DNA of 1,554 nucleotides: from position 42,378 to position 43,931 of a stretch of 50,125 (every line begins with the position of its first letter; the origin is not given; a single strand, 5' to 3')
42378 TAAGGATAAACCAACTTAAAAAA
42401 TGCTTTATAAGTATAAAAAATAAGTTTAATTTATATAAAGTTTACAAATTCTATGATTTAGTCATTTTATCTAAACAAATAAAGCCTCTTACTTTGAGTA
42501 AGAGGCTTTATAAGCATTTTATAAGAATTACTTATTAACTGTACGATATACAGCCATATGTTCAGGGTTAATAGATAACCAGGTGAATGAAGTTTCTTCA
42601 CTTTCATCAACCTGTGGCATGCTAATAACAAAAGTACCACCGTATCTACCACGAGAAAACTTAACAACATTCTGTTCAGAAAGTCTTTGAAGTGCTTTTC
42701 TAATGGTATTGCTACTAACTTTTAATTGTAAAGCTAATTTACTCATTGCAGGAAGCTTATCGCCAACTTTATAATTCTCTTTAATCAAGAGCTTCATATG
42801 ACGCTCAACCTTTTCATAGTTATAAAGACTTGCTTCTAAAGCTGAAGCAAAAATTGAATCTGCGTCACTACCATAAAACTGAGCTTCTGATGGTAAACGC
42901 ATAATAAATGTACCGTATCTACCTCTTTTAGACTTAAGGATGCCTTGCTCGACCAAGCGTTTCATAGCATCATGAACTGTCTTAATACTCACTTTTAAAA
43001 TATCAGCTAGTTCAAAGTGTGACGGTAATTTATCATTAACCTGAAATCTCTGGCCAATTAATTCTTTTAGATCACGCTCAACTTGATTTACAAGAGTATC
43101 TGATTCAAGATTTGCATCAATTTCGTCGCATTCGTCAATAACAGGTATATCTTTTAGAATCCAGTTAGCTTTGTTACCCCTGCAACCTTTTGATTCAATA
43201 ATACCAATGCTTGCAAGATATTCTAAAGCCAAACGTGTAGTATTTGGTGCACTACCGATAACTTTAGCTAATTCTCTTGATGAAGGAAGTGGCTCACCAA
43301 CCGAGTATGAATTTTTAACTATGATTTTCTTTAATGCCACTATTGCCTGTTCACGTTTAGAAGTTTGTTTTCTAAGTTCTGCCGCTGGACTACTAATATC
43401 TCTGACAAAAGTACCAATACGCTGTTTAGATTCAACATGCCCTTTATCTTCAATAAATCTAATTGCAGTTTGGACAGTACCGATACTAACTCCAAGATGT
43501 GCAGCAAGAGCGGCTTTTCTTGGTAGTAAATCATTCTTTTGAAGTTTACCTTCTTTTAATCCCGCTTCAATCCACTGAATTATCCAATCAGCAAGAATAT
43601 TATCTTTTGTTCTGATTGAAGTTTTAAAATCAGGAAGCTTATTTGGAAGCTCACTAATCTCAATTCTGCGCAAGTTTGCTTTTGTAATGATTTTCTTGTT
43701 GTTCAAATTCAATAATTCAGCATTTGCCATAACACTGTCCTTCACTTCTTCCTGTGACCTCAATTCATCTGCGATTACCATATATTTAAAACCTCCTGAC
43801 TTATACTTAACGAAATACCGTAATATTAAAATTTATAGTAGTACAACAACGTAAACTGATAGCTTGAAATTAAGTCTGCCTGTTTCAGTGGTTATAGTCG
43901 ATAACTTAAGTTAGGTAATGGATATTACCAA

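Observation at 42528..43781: Regulator made of four tandem GntR winged-helix domains with no effector domain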

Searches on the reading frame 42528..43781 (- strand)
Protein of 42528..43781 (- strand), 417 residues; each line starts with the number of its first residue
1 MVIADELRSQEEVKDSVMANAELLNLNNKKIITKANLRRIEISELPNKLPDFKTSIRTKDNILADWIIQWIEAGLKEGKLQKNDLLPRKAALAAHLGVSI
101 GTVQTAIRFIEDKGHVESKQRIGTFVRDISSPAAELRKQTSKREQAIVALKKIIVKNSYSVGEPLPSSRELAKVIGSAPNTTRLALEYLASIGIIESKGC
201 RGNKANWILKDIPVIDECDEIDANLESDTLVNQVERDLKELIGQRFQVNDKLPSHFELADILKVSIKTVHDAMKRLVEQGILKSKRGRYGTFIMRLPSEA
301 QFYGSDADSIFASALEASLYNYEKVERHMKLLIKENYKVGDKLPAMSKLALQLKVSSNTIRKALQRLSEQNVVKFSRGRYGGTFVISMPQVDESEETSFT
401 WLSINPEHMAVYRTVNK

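Call 3: search_protein_families(library=pfam, proteins=[window:42528-43781:-], max_evalue=1)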
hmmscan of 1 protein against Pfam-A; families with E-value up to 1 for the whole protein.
window:42528-43781:- (417 aa): 52 families (the best 25 are shown)
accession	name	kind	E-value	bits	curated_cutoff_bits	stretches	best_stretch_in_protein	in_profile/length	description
PF00392.27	GntR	-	2e-47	159.1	27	4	322-385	2-64/64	Bacterial regulatory proteins, gntR family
PF14502.12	HTH_41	-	4.3e-19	68.1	25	3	91-126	11-48/48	Helix-turn-helix domain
PF13545.12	HTH_Crp_2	-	1.5e-16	60.5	27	3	253-288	23-57/70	Crp-like helix-turn-helix domain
PF08279.18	HTH_11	-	2.3e-13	50.3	25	3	256-290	19-53/55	HTH domain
PF13412.12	HTH_24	-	4.4e-13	49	21.9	3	255-283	20-48/48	Winged helix-turn-helix DNA-binding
PF02082.26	Rrf2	-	7.5e-12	46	30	2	341-383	21-63/132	Iron-dependent Transcriptional regulator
PF13730.12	HTH_36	-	1.2e-10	41.4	25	1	85-115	24-54/55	Helix-turn-helix domain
PF01325.25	Fe_dep_repress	-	1.1e-08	35.6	26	1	342-376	21-55/60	Iron dependent repressor, N-terminal DNA binding domain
PF08220.18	HTH_DeoR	-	5e-08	33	21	1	348-379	19-50/57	DeoR-like helix-turn-helix domain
PF01978.25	TrmB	-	9.6e-08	32.2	25.6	2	347-380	26-59/68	Sugar-specific transcriptional regulator TrmB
PF14394.12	DUF4423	-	1.8e-07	31.5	30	1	322-380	15-74/165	Domain of unknown function (DUF4423)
PF03965.22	Penicillinase_R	-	3.1e-07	31.2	22.6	1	258-293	27-63/115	Penicillinase repressor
PF21984.2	DnaD_N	-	9.9e-07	29.3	27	2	332-376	24-68/101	DnaD N-terminal domain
PF01047.28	MarR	-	1.2e-06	28.8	24.6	0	91-120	22-51/59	MarR family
PF25213.1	HVO_A0261_N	-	8e-06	26.1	35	0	347-383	28-64/86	HVO_A0261 N-terminal domain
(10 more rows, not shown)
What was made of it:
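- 42528..43781 (-): ORF of the 4xGntR protein, 417 aa plus stop. Pfam GntR in 4 stretches, E=2e-47 (call 3).
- On GntR family (PF00392 DNA-binding domain): 159 bits against a cut-off of 27, in four stretches (call 3).
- On Tandem-GntR proteins (database-only architecture, uncharacterised): Four stretches here (call 3).
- Checked: Pfam GntR PF00392 matches the whole protein at E=2e-47 (159 bits) in 4 separate stretches (call 3).
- There are faint DnaD_N and RepL HTH matches (call 3).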

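Call 4: search_protein_families(library=ncbifam, proteins=[window:42528-43781:-], max_evalue=1)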
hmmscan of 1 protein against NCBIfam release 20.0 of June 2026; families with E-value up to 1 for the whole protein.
window:42528-43781:- (417 aa): 60 families (the best 25 are shown)
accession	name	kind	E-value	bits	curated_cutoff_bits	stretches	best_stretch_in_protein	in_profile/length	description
NF052282.1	PLP_TF_PdxR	equivalog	9.5e-38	130.4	320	4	66-140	5-79/448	MocR-like pyridoxine biosynthesis transcription factor PdxR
NF007741.0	PRK10421.1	equivalog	7.3e-33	114.1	311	4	324-388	11-74/262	transcriptional regulator LldR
TIGR02018.2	his_ut_repres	equivalog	2.9e-32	111.9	220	4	67-132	4-69/226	histidine utilization transcriptional repressor HutC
TIGR02325.1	C_P_lyase_phnF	equivalog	5.5e-31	107.9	156.8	4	229-294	8-73/238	phosphonate metabolism transcriptional regulator PhnF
TIGR02404.1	trehalos_R_Bsub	equivalog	4.3e-30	105.1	211.95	4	326-400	6-81/233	trehalose operon repressor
NF053730.1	TransRegRv1152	equivalog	7e-29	100.2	170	4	64-131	18-85/120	Rv1152 family transcriptional regulator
NF052286.1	ecto_TF_EhuR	exception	1.3e-27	96.5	480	3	67-135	16-84/458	MocR-like ectoine utilization transcription factor EhuR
NF012025.0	PRK15481.1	equivalog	7.5e-27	94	573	4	241-310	19-87/432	MocR-like B6 salvage transcription factor PtsJ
NF041547.1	GntR_LSA1692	equivalog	1.1e-25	90.6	275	4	321-392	2-72/233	GntR family transcriptional regulator, LSA1692 subfamily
NF052290.2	MocR_like_YczR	exception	3.2e-24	85.5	487.4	4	236-298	26-87/458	MocR-like transcription factor YczR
NF052281.1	rhizopine_MocR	equivalog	2e-23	82.8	650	4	228-301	17-90/479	rhizopine catabolism transcriptional regulator MocR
NF047563.1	modulin_PmtR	equivalog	1.1e-22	80.4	200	4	322-386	14-77/125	PSM export ABC transporter transcriptional regulator PmtR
NF052285.1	GABA_TF_GabR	exception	2.5e-22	79.3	600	4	233-296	3-66/456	MocR-like transcriptional regulator GabR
NF007001.0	PRK09464.1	equivalog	1e-21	77.7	330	3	330-387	21-76/254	pyruvate dehydrogenase complex transcriptional repressor PdhR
NF007292.0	PRK09764.1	equivalog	1.3e-21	76.9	281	4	70-128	13-71/240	GntR family transcriptional regulator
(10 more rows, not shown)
